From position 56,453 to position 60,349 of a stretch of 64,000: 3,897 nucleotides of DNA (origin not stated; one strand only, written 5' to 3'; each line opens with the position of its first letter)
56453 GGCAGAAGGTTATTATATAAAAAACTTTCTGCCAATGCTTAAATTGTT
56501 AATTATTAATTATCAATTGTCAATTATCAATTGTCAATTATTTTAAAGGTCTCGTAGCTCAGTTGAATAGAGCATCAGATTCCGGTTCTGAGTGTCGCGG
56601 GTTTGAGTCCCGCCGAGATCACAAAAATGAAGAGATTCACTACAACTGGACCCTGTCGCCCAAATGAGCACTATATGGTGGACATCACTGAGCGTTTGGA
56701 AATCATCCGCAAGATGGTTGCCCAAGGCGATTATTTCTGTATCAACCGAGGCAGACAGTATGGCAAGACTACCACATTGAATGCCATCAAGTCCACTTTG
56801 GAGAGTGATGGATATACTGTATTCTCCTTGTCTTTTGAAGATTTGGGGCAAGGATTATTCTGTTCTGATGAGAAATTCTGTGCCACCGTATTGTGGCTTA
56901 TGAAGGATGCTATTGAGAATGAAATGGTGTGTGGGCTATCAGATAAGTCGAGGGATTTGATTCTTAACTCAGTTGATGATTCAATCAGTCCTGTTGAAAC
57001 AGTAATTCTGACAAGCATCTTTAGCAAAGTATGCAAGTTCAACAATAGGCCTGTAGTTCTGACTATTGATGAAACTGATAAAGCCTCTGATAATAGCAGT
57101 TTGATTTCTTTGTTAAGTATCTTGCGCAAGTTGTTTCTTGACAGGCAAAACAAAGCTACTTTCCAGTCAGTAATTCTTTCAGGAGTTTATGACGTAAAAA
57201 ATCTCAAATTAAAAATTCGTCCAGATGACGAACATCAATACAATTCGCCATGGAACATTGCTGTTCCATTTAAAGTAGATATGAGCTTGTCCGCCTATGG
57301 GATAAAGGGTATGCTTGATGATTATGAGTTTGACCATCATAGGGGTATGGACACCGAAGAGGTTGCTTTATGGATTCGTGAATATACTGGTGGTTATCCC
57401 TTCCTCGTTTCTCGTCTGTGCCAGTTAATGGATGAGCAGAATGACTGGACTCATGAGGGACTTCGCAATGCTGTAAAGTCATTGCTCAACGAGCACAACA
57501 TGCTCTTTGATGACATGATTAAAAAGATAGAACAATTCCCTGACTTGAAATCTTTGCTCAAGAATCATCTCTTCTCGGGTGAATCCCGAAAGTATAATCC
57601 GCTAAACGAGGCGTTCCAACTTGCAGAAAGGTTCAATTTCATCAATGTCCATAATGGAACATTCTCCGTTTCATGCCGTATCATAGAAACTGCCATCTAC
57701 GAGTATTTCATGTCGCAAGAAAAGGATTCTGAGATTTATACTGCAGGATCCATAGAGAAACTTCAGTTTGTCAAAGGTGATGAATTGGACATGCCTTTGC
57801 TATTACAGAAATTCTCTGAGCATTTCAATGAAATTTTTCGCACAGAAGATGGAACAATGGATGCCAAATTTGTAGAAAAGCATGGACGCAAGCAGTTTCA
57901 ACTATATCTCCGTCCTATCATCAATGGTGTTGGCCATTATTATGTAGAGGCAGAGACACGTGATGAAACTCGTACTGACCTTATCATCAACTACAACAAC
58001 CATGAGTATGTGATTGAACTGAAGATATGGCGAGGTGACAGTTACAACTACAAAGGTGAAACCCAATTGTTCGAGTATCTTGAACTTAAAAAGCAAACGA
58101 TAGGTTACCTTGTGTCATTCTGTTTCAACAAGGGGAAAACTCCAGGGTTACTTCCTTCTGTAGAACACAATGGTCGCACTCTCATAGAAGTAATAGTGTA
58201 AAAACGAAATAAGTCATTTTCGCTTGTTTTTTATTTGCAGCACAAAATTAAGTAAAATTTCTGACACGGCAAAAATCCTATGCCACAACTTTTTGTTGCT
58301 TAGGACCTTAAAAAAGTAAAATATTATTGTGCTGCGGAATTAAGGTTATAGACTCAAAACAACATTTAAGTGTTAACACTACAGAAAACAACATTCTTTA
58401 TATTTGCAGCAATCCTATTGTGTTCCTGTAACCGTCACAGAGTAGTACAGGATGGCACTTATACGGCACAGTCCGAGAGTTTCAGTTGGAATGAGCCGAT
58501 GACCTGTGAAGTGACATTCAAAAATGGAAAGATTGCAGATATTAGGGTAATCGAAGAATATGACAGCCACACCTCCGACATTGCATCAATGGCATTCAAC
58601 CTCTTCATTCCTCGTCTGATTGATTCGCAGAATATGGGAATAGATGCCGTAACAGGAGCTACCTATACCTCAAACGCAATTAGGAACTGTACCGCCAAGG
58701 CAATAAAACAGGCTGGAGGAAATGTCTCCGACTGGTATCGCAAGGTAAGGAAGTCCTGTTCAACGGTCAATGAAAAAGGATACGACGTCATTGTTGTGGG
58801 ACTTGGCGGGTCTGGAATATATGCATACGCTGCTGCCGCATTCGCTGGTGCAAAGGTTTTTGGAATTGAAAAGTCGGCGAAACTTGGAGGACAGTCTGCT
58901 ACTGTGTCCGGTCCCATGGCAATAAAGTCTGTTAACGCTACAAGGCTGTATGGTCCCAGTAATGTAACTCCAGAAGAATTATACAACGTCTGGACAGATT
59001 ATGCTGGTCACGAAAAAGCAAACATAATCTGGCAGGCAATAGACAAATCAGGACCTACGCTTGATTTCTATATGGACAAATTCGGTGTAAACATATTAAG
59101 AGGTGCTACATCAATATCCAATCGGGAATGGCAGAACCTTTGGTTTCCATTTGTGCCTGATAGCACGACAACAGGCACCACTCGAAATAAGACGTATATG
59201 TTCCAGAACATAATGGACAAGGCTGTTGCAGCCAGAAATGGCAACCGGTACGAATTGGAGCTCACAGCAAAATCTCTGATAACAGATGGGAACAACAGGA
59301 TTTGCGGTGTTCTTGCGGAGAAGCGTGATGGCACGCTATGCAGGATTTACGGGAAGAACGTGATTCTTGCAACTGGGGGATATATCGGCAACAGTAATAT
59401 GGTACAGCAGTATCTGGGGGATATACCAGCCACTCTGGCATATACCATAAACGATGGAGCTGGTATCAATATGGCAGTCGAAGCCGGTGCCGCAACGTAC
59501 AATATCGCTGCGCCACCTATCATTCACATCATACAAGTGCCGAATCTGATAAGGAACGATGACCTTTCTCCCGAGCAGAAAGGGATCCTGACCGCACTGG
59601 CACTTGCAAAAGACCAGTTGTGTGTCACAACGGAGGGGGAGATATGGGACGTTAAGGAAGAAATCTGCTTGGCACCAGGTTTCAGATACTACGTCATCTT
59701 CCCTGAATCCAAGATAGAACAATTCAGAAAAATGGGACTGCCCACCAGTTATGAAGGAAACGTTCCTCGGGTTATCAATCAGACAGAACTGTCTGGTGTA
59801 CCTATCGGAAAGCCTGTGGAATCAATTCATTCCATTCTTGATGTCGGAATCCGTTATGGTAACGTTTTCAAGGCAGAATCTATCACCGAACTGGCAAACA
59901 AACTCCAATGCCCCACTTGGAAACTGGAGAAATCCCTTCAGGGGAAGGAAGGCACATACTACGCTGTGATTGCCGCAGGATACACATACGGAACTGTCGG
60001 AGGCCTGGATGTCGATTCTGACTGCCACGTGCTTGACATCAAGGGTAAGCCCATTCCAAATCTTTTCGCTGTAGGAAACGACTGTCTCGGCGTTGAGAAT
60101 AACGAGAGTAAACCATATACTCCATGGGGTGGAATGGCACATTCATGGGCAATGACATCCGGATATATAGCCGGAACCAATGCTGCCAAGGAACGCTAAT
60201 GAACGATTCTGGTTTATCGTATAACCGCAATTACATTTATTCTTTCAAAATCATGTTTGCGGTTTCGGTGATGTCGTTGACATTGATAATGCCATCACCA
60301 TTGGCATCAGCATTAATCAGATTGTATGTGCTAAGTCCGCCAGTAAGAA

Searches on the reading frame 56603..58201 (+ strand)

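Call 12: search_protein_families(library=pfam, proteins=[window:56603-58201:+], max_evalue=0.001)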
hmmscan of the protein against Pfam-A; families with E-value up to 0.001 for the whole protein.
window:56603-58201:+ (532 aa): 3 families
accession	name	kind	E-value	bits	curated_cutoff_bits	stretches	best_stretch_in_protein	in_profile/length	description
PF14516.12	AAA_35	-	1.8e-10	40.6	27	1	33-360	22-324/331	AAA-like domain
PF09820.16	AAA-ATPase_like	-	0.0005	20.4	26.1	0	22-198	14-195/201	Predicted AAA-ATPase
PF13366.12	PDDEXK_3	-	0.00064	20.5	22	0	447-508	52-108/117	PD-(D/E)XK nuclease superfamily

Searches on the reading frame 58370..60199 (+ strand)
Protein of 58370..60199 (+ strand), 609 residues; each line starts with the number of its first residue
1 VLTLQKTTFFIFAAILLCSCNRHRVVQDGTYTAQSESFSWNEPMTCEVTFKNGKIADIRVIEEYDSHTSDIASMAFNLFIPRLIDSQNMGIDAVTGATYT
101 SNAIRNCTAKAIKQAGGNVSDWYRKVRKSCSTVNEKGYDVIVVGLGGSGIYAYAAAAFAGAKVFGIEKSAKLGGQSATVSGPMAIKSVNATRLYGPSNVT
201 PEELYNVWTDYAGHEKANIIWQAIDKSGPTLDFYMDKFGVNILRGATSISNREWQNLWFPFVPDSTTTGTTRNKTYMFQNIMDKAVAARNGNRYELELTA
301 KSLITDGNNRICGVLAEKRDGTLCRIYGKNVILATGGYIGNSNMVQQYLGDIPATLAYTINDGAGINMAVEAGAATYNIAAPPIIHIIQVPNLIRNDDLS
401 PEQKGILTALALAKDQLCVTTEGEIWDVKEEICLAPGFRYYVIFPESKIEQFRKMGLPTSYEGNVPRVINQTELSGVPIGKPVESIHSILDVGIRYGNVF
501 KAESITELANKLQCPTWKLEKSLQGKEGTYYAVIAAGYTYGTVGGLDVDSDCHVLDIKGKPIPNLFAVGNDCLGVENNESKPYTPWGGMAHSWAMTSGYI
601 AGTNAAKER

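Call 12: search_protein_families(library=pfam, proteins=[window:58370-60199:+], max_evalue=0.001)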
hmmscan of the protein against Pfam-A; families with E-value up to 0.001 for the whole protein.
window:58370-60199:+ (609 aa): 4 families
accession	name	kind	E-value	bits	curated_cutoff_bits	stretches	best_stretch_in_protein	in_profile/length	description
PF00890.30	FAD_binding_2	-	1.1e-24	87.8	20.4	2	139-378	1-243/414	FAD binding domain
PF04205.19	FMN_bind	-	4.4e-10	40.5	22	1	40-113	2-77/77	FMN-binding domain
PF03486.20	HI0933_like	-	1.4e-05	25.1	50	0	139-174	2-37/244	HI0933-like protein Rossmann domain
PF12831.13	FAD_oxidored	-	0.00056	19.8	27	0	139-183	1-45/416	FAD dependent oxidoreductase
